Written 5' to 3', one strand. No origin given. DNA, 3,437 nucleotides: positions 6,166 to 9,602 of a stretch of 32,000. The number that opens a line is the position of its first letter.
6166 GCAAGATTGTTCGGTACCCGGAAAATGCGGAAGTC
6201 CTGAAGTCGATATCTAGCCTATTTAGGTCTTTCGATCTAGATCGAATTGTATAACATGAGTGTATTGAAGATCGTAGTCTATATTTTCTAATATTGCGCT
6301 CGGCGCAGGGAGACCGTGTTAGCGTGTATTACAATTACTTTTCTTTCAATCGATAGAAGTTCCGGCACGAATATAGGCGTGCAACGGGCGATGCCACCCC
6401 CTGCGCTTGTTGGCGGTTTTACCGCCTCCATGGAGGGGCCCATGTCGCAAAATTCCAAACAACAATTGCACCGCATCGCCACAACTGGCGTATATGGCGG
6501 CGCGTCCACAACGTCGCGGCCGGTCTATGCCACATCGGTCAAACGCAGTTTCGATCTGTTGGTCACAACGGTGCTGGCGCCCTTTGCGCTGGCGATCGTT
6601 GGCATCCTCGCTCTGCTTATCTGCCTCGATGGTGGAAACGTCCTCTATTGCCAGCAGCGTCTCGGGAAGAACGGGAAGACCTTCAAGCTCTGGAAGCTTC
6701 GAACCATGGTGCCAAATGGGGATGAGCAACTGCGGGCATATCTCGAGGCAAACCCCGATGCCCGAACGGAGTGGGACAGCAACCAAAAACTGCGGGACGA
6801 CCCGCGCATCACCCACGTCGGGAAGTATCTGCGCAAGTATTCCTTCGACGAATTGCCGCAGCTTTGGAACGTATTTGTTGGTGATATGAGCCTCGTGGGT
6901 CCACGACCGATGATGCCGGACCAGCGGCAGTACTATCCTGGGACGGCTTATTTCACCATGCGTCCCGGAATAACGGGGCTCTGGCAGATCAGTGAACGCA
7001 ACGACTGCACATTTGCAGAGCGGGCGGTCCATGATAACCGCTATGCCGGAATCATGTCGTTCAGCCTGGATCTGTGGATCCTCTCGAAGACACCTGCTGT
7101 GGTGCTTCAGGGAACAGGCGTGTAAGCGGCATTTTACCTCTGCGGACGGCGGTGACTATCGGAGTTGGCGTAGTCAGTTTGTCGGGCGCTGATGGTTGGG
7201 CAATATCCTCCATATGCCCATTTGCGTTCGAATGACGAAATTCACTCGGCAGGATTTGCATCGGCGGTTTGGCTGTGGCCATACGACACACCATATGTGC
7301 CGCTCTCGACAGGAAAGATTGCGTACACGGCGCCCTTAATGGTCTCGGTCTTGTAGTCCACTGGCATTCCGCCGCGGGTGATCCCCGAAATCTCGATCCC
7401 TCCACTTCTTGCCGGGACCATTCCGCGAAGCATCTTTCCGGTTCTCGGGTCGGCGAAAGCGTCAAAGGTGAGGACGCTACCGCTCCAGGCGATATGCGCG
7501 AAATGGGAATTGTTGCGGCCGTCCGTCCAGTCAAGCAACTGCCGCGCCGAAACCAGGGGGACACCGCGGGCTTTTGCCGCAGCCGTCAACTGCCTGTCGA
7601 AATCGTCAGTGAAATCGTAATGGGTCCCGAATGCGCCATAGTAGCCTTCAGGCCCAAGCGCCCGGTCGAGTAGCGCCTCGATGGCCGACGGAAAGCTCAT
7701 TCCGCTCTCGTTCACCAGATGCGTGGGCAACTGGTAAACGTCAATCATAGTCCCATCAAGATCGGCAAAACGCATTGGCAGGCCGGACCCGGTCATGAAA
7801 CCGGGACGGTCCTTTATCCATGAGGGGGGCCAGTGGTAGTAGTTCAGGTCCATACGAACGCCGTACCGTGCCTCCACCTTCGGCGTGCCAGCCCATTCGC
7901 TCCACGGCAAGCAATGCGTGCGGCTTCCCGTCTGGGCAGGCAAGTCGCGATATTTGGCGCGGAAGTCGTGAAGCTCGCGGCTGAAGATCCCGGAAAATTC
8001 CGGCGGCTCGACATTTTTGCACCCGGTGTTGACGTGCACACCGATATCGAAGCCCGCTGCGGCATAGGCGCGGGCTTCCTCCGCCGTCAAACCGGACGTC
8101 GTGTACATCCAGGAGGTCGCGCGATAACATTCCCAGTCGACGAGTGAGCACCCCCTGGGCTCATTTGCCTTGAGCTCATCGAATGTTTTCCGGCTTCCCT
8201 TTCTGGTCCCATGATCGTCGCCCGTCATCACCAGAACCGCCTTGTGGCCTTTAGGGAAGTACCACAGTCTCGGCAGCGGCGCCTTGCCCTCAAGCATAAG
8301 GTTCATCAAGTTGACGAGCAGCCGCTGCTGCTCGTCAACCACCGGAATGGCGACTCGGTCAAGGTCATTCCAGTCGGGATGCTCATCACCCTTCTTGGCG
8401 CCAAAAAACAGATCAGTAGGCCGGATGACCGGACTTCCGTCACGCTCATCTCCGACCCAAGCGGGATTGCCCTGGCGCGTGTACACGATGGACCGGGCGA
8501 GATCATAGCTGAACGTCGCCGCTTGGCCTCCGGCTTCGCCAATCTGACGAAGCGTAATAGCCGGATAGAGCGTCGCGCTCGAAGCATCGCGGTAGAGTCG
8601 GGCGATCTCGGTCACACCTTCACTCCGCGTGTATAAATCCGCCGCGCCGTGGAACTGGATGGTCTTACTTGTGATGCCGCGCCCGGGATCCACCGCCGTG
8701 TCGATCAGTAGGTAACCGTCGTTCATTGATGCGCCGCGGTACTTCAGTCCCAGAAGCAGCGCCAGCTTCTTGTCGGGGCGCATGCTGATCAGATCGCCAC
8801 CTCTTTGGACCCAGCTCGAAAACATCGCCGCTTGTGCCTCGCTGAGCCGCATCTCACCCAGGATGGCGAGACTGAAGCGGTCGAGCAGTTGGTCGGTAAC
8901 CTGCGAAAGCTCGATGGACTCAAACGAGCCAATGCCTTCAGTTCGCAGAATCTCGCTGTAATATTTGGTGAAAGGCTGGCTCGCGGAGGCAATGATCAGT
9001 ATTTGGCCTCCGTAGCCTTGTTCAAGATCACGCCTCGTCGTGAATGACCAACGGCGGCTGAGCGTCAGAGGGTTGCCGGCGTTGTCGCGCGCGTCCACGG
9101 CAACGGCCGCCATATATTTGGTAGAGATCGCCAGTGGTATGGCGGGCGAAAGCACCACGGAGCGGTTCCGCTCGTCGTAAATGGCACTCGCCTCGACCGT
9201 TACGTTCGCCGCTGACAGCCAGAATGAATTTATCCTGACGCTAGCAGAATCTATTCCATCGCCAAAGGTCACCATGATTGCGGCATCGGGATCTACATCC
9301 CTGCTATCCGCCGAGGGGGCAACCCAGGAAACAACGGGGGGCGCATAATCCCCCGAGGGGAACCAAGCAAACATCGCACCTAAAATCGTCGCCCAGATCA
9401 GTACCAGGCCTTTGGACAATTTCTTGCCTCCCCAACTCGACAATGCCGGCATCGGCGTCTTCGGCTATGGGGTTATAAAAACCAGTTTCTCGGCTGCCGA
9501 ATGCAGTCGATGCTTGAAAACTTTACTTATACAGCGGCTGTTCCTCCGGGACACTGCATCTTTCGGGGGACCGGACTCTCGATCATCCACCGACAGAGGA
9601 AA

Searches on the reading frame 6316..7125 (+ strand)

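Call 10: search_protein_families(library=pfam, proteins=[window:6316-7125:+], max_evalue=0.001)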
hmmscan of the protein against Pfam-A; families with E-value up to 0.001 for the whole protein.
window:6316-7125:+ (269 aa): 1 family
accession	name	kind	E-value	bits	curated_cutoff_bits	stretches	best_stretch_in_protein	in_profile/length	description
PF02397.22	Bac_transf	-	5.4e-56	189.4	27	1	76-264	1-178/179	Bacterial sugar transferase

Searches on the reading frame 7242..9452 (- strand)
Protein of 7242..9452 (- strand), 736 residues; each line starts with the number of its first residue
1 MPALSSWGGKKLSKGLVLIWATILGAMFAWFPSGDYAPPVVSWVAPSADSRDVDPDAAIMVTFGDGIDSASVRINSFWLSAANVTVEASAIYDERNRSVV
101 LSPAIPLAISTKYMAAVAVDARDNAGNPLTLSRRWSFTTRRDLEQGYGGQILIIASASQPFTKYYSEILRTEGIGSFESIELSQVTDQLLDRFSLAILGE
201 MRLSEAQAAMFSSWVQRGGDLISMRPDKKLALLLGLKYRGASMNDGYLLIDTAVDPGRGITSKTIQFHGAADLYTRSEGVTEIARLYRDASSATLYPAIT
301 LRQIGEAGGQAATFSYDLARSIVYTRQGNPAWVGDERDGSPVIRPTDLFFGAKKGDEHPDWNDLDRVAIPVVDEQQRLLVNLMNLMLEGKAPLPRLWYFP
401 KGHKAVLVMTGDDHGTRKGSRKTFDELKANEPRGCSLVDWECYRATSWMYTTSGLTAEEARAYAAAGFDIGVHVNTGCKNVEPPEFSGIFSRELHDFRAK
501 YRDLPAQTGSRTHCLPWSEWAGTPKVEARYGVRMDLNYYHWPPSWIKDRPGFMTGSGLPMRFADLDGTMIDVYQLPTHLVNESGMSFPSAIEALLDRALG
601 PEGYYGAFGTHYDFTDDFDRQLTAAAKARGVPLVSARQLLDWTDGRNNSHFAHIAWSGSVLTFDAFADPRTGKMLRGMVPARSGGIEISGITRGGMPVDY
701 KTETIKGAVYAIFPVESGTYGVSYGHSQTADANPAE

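Call 10: search_protein_families(library=pfam, proteins=[window:7242-9452:-], max_evalue=0.001)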
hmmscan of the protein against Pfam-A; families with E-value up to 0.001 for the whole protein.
window:7242-9452:- (736 aa): 1 family
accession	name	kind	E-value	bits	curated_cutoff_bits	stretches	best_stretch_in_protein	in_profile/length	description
PF13205.12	Big_5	-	1.8e-14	54.8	23.6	1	37-139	3-105/105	Bacterial Ig-like domain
